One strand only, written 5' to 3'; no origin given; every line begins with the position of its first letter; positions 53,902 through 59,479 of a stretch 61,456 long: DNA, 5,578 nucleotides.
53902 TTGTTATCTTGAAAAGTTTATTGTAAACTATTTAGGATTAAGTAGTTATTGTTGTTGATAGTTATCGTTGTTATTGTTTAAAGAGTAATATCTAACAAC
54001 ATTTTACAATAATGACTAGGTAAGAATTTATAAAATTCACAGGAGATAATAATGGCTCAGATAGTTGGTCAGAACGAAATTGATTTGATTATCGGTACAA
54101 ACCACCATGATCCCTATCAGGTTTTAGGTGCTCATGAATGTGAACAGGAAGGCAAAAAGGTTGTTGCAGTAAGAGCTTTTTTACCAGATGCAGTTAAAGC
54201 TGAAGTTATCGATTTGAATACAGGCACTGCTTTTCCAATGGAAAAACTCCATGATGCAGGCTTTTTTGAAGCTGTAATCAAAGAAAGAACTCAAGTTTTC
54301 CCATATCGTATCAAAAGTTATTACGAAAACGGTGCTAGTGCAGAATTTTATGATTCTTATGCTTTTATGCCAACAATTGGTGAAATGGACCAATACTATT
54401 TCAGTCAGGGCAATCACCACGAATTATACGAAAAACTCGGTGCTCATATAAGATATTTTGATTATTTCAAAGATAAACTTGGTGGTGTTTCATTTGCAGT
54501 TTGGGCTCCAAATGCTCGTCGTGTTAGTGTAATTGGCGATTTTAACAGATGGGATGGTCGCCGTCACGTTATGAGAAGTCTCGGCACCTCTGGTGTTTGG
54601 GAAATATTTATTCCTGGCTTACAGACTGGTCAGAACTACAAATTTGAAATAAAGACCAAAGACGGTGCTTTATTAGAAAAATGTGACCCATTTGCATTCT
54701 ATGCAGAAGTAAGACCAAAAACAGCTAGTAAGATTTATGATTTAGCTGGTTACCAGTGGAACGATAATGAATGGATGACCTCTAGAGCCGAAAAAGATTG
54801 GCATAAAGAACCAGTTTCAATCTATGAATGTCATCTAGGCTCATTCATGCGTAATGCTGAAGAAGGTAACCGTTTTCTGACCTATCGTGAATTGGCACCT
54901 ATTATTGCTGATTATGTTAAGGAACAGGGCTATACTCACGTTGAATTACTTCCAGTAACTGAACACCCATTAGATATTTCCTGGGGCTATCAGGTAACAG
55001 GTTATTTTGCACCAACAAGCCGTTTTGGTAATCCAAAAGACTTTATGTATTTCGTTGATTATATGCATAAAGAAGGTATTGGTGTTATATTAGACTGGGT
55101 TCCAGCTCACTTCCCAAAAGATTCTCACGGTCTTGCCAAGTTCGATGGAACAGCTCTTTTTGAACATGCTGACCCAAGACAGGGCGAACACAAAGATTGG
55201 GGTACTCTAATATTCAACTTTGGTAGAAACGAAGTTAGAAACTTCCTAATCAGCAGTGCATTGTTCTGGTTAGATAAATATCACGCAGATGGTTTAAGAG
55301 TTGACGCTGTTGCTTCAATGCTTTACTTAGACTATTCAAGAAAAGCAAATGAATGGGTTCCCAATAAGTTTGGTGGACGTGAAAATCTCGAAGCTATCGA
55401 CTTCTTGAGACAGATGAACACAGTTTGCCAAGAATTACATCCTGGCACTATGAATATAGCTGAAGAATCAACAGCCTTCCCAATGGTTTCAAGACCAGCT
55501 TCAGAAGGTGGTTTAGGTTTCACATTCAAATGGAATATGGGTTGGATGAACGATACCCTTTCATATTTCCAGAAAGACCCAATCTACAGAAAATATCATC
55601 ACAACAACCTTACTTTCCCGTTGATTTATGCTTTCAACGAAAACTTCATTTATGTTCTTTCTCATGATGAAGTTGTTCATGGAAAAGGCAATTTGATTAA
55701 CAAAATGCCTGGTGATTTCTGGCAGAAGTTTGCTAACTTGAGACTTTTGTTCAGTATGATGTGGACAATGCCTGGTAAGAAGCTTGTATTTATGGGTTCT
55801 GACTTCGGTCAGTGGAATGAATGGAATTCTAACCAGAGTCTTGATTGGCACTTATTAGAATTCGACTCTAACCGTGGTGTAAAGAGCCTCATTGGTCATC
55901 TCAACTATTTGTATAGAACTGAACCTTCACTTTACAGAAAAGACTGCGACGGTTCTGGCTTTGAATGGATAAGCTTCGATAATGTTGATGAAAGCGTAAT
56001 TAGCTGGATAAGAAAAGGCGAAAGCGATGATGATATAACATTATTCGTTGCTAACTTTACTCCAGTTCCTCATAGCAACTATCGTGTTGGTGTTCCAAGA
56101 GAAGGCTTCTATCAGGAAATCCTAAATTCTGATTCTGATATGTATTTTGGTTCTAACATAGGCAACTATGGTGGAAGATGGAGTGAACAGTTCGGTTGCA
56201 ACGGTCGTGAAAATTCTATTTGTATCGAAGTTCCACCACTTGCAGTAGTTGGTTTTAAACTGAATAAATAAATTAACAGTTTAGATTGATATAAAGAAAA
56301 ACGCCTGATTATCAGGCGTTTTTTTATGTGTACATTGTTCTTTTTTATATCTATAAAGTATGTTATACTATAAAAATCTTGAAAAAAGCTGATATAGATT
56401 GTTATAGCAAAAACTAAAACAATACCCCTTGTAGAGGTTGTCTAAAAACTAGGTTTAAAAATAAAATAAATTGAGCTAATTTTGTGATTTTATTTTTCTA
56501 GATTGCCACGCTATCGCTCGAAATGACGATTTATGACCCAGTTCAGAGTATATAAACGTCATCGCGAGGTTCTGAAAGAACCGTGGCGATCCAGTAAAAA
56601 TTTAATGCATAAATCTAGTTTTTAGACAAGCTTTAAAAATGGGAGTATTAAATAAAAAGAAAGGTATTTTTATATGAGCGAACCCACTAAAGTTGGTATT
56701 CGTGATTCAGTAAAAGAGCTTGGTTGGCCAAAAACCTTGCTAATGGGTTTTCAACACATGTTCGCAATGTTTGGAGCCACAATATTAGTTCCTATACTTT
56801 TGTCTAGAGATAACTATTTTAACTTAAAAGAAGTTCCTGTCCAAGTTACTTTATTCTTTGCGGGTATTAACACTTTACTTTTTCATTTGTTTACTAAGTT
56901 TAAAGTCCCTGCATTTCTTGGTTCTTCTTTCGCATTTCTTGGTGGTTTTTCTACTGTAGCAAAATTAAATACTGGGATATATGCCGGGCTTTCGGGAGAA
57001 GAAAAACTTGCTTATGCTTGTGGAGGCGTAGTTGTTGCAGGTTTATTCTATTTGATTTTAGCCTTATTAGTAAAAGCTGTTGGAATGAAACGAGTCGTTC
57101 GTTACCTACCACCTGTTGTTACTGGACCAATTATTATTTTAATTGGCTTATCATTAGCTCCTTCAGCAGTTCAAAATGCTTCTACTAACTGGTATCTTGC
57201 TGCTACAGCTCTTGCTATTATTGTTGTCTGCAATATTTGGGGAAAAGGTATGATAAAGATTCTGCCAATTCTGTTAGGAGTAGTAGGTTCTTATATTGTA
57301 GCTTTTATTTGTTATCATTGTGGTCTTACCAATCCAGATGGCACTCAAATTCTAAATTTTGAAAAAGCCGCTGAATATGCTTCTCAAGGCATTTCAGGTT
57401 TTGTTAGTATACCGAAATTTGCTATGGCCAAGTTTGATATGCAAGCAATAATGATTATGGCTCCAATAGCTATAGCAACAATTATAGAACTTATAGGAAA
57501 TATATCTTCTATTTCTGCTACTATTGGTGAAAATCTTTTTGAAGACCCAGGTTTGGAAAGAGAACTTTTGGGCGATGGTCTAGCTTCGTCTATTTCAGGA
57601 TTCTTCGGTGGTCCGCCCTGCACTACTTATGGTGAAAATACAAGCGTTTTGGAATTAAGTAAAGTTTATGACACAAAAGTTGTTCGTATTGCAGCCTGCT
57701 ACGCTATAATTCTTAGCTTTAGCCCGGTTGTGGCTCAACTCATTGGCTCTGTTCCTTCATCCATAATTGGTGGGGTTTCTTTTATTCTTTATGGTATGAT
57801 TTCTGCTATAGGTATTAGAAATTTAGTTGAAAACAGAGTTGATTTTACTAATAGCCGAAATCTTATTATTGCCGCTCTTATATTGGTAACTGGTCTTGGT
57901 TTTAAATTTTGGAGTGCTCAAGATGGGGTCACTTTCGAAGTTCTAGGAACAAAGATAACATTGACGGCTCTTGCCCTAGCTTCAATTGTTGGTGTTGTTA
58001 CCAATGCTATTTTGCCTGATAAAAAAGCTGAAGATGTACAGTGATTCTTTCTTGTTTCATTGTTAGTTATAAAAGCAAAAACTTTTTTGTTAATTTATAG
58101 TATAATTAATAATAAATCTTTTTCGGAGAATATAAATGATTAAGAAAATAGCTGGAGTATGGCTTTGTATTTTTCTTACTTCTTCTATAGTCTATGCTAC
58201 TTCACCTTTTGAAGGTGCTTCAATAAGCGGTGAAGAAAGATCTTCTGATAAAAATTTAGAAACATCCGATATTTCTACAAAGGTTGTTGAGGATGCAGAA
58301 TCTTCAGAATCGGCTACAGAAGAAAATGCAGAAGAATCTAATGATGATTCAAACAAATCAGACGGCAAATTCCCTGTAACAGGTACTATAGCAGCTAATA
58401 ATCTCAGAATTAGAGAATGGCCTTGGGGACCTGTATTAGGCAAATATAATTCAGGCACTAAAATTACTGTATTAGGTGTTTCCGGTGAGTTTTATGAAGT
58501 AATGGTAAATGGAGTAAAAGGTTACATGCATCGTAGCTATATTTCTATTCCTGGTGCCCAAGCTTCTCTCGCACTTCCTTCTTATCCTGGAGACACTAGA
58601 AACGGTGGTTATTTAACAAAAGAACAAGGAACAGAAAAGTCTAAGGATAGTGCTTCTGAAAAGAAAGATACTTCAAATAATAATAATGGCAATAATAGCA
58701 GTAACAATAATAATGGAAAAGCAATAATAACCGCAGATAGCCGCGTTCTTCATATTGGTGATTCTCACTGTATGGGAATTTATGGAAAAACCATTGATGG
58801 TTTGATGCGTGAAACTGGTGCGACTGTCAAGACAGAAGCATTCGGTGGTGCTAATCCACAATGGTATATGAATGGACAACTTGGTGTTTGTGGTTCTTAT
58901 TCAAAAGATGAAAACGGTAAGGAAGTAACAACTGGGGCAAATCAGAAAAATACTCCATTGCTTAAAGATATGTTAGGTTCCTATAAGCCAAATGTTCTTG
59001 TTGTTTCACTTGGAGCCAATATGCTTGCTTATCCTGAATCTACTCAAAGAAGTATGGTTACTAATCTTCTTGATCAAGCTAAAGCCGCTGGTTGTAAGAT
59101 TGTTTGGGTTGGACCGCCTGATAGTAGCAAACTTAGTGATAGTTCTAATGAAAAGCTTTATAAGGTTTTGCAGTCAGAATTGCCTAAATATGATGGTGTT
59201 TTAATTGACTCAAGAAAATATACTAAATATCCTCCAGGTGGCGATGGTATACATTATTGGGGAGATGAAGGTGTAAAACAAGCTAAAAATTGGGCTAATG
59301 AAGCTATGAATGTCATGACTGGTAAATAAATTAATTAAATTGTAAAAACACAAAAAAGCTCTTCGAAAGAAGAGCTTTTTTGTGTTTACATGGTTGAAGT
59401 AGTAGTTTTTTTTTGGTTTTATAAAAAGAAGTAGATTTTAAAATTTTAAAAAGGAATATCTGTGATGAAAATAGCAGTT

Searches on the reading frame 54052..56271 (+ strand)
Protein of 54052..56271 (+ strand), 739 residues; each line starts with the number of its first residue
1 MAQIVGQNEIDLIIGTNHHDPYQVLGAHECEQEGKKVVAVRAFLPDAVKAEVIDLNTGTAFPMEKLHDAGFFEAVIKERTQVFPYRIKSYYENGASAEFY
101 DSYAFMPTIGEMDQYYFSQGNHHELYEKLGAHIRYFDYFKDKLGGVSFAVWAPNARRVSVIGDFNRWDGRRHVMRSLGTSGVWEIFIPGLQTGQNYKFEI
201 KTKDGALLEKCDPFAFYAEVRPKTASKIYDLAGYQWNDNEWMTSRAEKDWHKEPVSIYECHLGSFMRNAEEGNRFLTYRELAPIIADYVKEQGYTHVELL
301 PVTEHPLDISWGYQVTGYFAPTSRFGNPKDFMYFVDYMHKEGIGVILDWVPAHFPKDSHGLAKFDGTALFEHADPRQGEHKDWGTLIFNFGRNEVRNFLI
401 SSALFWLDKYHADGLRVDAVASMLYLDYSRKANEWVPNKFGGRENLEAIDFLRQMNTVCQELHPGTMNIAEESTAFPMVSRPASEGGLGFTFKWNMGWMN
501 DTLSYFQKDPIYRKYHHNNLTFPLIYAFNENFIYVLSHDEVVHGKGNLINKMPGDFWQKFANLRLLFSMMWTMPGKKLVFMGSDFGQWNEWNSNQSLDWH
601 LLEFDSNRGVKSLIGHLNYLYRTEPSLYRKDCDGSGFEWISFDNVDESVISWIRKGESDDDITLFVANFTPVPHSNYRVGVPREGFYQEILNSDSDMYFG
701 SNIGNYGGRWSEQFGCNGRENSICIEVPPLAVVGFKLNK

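Call 9: search_protein_families(library=pfam, proteins=[window:54052-56271:+], max_evalue=0.001)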
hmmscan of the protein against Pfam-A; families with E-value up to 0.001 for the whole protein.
window:54052-56271:+ (739 aa): 4 families
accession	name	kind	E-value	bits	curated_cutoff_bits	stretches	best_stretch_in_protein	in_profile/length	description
PF22019.2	GlgB_N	-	1e-32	112.5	27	2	7-103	2-94/94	alpha-1,4-glucan branching enzyme GlgB, N-terminal domain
PF02922.24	CBM_48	-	2.2e-31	108.5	22.4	2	128-215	1-83/83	Carbohydrate-binding module 48 (Isoamylase N-terminal domain)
PF02806.24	Alpha-amylase_C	-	3.5e-22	79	21.2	1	639-737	1-94/95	Alpha amylase, C-terminal all-beta domain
PF00128.31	Alpha-amylase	-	4.2e-18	66.3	22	2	287-357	26-95/446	Alpha amylase, catalytic domain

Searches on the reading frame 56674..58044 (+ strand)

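Call 9: search_protein_families(library=pfam, proteins=[window:56674-58044:+], max_evalue=0.001)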
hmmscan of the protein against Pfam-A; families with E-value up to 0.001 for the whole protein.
window:56674-58044:+ (456 aa): 1 family
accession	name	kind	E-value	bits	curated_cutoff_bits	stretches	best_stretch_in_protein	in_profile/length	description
PF00860.26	Xan_ur_permease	-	8.1e-83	278.7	27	1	20-413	2-386/389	Permease family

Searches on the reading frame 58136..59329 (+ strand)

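Call 9: search_protein_families(library=pfam, proteins=[window:58136-59329:+], max_evalue=0.001)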
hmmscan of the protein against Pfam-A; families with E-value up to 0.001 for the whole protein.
window:58136-59329:+ (397 aa): 3 families
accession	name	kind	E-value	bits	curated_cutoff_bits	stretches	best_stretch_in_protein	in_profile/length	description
PF08239.17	SH3_3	-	6.6e-06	26.7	27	1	98-137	13-54/54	Bacterial SH3 domain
PF13472.12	Lipase_GDSL_2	-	4.1e-05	24.6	32.9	1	260-345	31-135/178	GDSL-like Lipase/Acylhydrolase family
PF04311.20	DUF459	-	0.00043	20.1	27.2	0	305-363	94-153/197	Protein of unknown function (DUF459)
